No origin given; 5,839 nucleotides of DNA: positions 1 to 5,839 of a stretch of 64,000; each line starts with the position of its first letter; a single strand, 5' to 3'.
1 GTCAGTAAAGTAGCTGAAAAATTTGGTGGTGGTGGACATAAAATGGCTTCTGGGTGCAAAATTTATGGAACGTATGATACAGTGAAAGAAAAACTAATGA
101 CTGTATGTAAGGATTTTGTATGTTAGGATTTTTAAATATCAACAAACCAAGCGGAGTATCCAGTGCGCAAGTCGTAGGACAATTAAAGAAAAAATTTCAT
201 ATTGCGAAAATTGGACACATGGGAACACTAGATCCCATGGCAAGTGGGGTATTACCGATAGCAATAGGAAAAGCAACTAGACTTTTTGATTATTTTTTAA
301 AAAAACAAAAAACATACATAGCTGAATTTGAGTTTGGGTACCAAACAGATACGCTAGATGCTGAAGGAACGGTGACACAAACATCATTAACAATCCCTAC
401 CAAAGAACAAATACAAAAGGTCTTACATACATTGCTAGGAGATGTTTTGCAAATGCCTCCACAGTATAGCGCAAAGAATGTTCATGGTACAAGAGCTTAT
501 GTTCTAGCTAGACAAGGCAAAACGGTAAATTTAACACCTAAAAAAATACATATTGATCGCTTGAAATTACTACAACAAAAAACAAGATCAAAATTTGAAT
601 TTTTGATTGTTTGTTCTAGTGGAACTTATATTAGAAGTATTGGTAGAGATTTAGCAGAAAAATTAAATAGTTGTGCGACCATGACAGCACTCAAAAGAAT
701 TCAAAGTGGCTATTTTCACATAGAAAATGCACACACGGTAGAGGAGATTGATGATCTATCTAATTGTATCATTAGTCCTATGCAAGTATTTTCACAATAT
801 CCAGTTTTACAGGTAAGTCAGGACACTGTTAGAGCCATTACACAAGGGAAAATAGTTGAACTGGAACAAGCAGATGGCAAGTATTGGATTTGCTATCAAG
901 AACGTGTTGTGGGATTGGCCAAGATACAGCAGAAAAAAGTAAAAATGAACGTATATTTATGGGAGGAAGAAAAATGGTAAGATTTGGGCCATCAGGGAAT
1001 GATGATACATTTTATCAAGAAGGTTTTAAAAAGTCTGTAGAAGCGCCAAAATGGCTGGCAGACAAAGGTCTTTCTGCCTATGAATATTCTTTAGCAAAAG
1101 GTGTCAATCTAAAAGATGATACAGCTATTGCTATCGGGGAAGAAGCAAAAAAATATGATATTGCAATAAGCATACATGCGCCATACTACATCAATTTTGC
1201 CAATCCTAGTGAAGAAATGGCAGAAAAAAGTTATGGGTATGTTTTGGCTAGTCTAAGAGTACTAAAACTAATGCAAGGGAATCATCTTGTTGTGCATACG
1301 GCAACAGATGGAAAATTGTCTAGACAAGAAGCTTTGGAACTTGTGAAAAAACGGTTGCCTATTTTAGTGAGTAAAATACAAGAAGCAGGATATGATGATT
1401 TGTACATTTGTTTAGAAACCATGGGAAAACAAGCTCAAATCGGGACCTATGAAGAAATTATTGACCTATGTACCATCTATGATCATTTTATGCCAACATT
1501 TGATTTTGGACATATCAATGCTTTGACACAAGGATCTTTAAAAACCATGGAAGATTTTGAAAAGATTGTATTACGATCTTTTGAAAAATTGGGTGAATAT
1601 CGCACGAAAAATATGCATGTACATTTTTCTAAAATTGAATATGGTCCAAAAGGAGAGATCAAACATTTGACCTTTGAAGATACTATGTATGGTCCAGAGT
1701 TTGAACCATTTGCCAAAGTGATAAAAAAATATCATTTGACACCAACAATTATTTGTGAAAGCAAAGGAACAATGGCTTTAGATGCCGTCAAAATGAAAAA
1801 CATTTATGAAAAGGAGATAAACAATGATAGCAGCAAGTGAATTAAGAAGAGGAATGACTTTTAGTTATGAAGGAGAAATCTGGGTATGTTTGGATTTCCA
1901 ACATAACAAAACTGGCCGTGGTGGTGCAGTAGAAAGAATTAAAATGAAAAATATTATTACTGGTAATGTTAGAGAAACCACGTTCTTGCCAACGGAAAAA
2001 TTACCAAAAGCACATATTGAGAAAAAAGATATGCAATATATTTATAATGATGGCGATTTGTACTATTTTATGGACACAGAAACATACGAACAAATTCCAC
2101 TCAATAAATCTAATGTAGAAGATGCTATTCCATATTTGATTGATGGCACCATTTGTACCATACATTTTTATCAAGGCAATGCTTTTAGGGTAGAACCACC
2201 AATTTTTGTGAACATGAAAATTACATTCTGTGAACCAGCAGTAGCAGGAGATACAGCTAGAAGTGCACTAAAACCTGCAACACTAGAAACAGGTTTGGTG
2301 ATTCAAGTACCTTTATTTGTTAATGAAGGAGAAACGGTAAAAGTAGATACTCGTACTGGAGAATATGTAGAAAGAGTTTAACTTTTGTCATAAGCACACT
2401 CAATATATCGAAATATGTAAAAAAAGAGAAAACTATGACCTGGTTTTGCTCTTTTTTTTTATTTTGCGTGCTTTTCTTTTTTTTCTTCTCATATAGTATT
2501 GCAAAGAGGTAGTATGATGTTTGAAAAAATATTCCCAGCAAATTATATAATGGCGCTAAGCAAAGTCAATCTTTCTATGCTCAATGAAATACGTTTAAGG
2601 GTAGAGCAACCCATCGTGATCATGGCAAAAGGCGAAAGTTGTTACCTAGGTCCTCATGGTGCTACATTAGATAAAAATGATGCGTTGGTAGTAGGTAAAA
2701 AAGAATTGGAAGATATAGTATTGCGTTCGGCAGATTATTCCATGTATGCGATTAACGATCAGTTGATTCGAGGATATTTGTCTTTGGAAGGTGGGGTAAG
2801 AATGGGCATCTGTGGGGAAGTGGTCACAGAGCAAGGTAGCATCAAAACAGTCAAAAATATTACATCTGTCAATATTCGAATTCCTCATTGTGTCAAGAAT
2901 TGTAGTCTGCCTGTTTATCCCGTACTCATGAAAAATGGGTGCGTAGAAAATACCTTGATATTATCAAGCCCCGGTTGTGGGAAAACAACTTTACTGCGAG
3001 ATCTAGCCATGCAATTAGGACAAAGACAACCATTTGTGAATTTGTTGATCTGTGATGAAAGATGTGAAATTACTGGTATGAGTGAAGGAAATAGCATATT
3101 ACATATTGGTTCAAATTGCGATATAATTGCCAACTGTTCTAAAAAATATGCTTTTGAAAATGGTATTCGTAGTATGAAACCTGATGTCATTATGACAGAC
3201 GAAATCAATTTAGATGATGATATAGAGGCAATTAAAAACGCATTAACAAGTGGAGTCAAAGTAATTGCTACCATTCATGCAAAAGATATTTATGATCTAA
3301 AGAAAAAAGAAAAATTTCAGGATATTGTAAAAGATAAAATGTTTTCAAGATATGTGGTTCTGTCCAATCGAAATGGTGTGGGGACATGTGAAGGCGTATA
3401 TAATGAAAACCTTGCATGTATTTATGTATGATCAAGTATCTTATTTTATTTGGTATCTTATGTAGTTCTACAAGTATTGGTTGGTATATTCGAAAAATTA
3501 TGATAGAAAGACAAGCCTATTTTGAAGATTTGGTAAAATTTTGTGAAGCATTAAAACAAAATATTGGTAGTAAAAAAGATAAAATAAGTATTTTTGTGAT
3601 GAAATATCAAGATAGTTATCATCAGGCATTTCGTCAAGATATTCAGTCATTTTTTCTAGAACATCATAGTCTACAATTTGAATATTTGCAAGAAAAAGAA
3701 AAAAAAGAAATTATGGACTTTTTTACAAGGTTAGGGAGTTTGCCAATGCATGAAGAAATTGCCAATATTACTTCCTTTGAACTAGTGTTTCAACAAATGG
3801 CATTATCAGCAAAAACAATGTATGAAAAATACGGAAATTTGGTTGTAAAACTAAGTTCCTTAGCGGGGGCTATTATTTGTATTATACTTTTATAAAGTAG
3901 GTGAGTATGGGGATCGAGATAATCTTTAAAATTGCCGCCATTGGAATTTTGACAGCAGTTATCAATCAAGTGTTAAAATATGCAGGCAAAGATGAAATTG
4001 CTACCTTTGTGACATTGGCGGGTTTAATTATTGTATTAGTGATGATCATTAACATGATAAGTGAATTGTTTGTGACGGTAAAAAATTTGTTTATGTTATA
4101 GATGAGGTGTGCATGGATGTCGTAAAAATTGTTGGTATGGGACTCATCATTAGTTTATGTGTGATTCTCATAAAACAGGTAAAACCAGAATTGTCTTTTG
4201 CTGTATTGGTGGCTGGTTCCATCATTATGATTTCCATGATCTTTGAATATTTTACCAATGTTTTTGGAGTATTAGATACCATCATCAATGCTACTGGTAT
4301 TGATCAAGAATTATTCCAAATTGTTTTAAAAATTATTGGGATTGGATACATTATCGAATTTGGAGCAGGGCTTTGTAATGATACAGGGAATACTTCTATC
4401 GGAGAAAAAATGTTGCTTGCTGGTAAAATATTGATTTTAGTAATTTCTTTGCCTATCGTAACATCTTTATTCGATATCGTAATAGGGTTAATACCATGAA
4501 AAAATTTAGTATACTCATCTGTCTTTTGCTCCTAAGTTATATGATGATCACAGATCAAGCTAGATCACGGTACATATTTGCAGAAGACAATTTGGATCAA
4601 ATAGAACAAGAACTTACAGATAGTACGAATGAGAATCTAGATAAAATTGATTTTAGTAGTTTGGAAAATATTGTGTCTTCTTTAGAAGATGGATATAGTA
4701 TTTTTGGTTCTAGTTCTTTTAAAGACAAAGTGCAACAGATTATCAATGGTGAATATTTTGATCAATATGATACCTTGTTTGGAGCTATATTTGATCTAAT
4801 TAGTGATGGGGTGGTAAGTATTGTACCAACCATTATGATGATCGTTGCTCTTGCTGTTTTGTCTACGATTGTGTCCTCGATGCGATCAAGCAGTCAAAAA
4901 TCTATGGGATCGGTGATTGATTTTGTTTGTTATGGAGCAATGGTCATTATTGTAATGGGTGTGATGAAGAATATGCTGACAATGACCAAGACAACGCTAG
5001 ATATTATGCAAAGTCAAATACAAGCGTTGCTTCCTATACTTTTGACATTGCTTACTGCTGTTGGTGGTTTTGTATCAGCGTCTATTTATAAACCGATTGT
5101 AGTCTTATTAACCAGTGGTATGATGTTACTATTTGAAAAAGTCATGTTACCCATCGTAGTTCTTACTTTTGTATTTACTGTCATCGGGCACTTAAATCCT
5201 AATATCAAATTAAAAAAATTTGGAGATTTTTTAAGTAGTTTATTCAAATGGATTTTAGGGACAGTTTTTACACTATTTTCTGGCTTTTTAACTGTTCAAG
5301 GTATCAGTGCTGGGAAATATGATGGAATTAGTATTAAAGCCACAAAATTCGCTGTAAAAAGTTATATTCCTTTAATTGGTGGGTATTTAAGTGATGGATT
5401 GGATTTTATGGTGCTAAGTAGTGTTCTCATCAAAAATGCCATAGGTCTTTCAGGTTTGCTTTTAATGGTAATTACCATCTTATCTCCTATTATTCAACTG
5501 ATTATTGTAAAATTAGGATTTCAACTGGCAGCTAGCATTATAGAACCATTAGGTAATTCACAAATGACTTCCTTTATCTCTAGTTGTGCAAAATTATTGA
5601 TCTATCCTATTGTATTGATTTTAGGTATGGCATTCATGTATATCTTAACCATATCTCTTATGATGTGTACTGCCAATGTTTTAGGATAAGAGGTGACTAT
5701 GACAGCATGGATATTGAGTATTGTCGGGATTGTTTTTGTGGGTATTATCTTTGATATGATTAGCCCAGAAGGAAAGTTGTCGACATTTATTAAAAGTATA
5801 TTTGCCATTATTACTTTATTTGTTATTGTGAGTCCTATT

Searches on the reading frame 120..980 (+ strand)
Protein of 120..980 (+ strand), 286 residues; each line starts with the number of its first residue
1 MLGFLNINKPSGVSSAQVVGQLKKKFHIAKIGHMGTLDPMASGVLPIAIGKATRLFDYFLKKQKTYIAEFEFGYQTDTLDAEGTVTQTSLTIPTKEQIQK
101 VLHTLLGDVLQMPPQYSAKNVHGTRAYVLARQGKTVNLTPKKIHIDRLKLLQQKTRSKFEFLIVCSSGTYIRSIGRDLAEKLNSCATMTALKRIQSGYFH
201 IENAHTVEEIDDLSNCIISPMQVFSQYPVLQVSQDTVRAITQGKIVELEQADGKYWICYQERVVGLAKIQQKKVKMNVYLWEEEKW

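Call 16: search_protein_families(library=pfam, proteins=[window:120-980:+], max_evalue=0.001)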
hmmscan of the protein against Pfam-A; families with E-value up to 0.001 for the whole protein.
window:120-980:+ (286 aa): 3 families
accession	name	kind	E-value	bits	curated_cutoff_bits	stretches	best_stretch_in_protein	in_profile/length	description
PF01509.24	TruB_N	-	1.1e-51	175.6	27.3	1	23-171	1-149/149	TruB family pseudouridylate synthase (N terminal domain)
PF16198.10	TruB_C_2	-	6.5e-07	29.8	29.3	1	172-213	1-42/66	tRNA pseudouridylate synthase B C-terminal domain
PF13636.12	Methyltranf_PUA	-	0.00091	19.7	27.6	0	242-275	6-40/49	RNA-binding PUA-like domain of methyltransferase RsmF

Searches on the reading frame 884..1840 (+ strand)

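Call 16: search_protein_families(library=pfam, proteins=[window:884-1840:+], max_evalue=0.001)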
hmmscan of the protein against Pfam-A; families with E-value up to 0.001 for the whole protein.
window:884-1840:+ (318 aa): 1 family
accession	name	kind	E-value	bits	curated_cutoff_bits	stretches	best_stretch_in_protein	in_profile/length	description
PF01261.30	AP_endonuc_2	-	1.9e-21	77.4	31.1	1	57-294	3-230/249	Xylose isomerase-like TIM barrel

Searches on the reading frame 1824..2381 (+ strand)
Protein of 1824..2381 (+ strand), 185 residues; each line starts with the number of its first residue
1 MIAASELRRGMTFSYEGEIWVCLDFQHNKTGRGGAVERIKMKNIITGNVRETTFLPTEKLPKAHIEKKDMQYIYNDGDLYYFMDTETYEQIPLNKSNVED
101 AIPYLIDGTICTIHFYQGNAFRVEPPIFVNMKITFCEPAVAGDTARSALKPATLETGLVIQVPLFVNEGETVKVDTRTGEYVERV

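Call 16: search_protein_families(library=pfam, proteins=[window:1824-2381:+], max_evalue=0.001)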
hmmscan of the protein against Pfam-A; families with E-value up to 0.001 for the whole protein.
window:1824-2381:+ (185 aa): 3 families
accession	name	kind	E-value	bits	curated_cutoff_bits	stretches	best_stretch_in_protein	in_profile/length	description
PF09285.17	Elong-fact-P_C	-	1.7e-26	92.1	25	1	129-184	1-56/56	Elongation factor P, C-terminal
PF01132.26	EFP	-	3e-24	85.2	27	1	68-120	1-53/54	Elongation factor P (EF-P) OB domain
PF08207.18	EFP_N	-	5.5e-22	78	23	1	4-60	2-58/58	Elongation factor P (EF-P) KOW-like domain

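Call 42: list_cluster_members(proteins=[window:1824-2381:+, window:9579-11261:+, window:12040-13758:+, window:13820-15043:+, window:24811-25548:+, window:26955-29825:+, window:38133-40721:+, window:40732-42747:+, window:54089-56215:+, window:57118-58737:-])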
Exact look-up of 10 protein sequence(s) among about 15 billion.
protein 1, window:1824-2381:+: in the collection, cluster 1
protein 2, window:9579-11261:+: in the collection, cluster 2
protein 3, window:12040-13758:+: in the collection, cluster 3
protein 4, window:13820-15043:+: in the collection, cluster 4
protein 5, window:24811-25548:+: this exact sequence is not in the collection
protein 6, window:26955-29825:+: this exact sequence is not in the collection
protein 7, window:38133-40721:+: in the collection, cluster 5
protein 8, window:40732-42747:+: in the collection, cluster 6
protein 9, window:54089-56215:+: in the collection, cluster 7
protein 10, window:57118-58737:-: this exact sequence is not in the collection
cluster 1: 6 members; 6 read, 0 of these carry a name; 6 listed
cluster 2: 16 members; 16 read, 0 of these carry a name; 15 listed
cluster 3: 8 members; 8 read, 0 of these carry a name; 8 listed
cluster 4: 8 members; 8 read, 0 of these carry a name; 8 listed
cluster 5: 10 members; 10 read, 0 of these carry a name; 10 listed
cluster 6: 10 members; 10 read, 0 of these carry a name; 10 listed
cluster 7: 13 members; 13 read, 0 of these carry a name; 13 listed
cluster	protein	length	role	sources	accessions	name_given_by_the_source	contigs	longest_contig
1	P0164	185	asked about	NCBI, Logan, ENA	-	-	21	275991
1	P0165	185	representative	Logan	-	-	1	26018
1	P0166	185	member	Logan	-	-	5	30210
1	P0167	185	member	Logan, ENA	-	-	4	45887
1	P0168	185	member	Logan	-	-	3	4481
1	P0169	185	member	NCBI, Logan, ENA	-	-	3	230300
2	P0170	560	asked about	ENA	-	-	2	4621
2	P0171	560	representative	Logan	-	-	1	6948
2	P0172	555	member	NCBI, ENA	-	-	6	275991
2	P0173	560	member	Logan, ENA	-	-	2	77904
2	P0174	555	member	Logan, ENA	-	-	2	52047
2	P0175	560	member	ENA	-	-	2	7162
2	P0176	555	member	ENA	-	-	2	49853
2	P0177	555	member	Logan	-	-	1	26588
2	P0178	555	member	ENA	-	-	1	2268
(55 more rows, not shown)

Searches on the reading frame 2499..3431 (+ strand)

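Call 16: search_protein_families(library=pfam, proteins=[window:2499-3431:+], max_evalue=0.001)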
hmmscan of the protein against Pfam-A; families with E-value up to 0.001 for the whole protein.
window:2499-3431:+ (310 aa): 3 families
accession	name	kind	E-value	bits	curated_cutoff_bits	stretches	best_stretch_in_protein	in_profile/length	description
PF19568.5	Spore_III_AA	-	1.4e-67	228.4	27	1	18-304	19-302/306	Sporulation stage III, protein AA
PF00437.27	T2SSE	-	4.2e-06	26.1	24.9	1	157-265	150-249/370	Type II/IV secretion system protein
PF03266.21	NTPase_1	-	0.00017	21.9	23.9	0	227-292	95-161/168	NTPase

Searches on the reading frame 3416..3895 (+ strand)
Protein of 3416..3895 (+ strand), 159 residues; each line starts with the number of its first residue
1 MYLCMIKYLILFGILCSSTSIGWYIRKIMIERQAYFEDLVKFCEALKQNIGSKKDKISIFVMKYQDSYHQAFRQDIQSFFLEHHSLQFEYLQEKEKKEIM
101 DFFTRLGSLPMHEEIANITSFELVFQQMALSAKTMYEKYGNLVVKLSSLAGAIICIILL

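Call 16: search_protein_families(library=pfam, proteins=[window:3416-3895:+], max_evalue=0.001)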
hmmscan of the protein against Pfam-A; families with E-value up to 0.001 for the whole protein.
window:3416-3895:+ (159 aa): 1 family
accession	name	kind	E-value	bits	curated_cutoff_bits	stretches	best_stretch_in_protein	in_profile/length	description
PF09548.15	Spore_III_AB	-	1.9e-10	41.4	32.5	1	7-159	1-170/170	Stage III sporulation protein AB (spore_III_AB)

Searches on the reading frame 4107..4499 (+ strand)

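Call 16: search_protein_families(library=pfam, proteins=[window:4107-4499:+], max_evalue=0.001)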
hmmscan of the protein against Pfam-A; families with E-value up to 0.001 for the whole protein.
window:4107-4499:+ (130 aa): 1 family
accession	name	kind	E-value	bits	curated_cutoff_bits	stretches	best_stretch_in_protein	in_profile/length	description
PF06686.16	SpoIIIAC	-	9.4e-21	74.2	24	2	73-126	1-54/56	Stage III sporulation protein AC/AD protein family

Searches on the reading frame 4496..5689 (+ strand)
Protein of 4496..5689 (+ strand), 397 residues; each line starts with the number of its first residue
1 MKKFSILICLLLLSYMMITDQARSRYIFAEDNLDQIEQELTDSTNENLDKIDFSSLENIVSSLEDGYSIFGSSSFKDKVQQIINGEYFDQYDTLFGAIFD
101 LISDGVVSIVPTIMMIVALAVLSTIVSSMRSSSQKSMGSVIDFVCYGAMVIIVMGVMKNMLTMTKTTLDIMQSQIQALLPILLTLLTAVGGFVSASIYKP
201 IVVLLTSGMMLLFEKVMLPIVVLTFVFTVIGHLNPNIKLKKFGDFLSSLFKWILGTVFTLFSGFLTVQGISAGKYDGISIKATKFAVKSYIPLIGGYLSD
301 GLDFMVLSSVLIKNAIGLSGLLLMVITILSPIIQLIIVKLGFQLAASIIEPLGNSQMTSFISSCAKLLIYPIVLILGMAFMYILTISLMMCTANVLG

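Call 16: search_protein_families(library=pfam, proteins=[window:4496-5689:+], max_evalue=0.001)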
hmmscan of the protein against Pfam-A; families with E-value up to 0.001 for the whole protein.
window:4496-5689:+ (397 aa): 1 family
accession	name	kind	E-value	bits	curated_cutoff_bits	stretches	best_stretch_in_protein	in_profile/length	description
PF09546.15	Spore_III_AE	-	1.3e-63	215.6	27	1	74-391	2-319/321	Stage III sporulation protein AE (spore_III_AE)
